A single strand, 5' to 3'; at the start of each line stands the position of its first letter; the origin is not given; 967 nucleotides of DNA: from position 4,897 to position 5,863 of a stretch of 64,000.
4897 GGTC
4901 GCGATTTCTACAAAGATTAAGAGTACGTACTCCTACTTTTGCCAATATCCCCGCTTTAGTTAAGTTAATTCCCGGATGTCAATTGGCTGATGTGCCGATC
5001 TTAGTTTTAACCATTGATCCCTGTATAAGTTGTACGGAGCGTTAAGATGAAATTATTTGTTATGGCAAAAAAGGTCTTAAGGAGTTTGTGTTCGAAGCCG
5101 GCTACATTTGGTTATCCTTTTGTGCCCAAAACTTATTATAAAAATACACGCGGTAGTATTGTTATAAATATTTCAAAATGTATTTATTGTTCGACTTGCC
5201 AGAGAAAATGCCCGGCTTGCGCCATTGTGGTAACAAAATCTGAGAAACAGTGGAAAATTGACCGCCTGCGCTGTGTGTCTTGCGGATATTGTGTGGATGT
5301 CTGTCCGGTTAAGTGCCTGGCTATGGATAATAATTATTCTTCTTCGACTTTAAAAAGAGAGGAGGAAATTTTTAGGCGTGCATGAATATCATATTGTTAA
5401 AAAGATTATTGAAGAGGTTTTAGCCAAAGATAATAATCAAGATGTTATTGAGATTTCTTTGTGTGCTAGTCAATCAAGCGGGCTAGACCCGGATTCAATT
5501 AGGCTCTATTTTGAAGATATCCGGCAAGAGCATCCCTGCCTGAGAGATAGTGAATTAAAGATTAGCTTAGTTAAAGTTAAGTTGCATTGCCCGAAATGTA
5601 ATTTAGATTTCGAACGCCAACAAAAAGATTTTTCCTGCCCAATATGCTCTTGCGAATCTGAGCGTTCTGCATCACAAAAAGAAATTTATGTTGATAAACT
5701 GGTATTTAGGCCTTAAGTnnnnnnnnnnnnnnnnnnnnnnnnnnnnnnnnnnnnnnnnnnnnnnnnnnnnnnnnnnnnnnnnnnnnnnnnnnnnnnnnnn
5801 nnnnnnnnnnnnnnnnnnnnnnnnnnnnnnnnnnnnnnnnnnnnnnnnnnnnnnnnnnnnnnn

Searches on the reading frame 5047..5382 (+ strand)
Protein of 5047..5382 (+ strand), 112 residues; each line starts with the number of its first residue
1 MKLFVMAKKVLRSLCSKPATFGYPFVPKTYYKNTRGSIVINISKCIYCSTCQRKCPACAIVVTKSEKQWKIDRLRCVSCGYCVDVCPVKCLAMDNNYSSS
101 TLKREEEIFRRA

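Call 3: search_protein_families(library=pfam, proteins=[window:5047-5382:+], max_evalue=0.01)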
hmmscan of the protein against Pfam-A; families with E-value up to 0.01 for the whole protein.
window:5047-5382:+ (112 aa): 11 families
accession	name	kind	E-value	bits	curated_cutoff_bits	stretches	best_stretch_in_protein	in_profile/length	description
PF13237.11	Fer4_10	-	1.9e-10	41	25.5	2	38-87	2-53/53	4Fe-4S dicluster domain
PF00037.32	Fer4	-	1.1e-09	38.2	21.1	1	70-91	2-23/24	4Fe-4S binding domain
PF14697.11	Fer4_21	-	6.5e-09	36.2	35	1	39-93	2-59/59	4Fe-4S dicluster domain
PF13187.11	Fer4_9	-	1.5e-08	35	27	1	44-90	1-51/52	4Fe-4S dicluster domain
PF12838.12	Fer4_7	-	1.6e-08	35.3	27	1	44-90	1-52/52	4Fe-4S dicluster domain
PF12797.12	Fer4_2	-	2.9e-08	33.6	24.5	1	71-88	5-22/22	4Fe-4S binding domain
PF13484.11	Fer4_16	-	1.1e-06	29.7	30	1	75-99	1-26/66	4Fe-4S double cluster binding domain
PF12837.12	Fer4_6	-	1.8e-05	24.9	25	1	71-89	4-22/24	4Fe-4S binding domain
PF13534.11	Fer4_17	-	5.2e-05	24.2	22.2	0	75-91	1-17/61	4Fe-4S dicluster domain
PF13183.11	Fer4_8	-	0.00033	21.6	27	0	75-88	4-17/68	4Fe-4S dicluster domain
PF25160.1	LdpA_Fe-S-bd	-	0.0012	19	27.6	1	50-93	8-45/49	LdpA Fe-S cluster-binding domain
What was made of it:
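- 5047..5385 (+): echF: 2x[4Fe-4S] ferredoxin-like subunit (NuoI-like). Fer4 family hits (call 3).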

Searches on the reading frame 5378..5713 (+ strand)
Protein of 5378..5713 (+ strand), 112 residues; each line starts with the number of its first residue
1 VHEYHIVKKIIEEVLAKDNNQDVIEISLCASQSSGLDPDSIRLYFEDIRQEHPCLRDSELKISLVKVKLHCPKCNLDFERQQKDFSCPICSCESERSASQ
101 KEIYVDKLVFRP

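Call 3: search_protein_families(library=pfam, proteins=[window:5378-5713:+], max_evalue=0.01)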
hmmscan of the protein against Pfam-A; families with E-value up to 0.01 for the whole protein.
window:5378-5713:+ (112 aa): 1 family
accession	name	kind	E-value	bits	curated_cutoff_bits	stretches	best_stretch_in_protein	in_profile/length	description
PF01155.25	HypA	-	2e-18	66.9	28.9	1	1-108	1-110/112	Hydrogenase/urease nickel incorporation, metallochaperone, hypA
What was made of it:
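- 5378..5716 (+): hypA: nickel insertion chaperone. PF01155 2e-18 (call 3).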
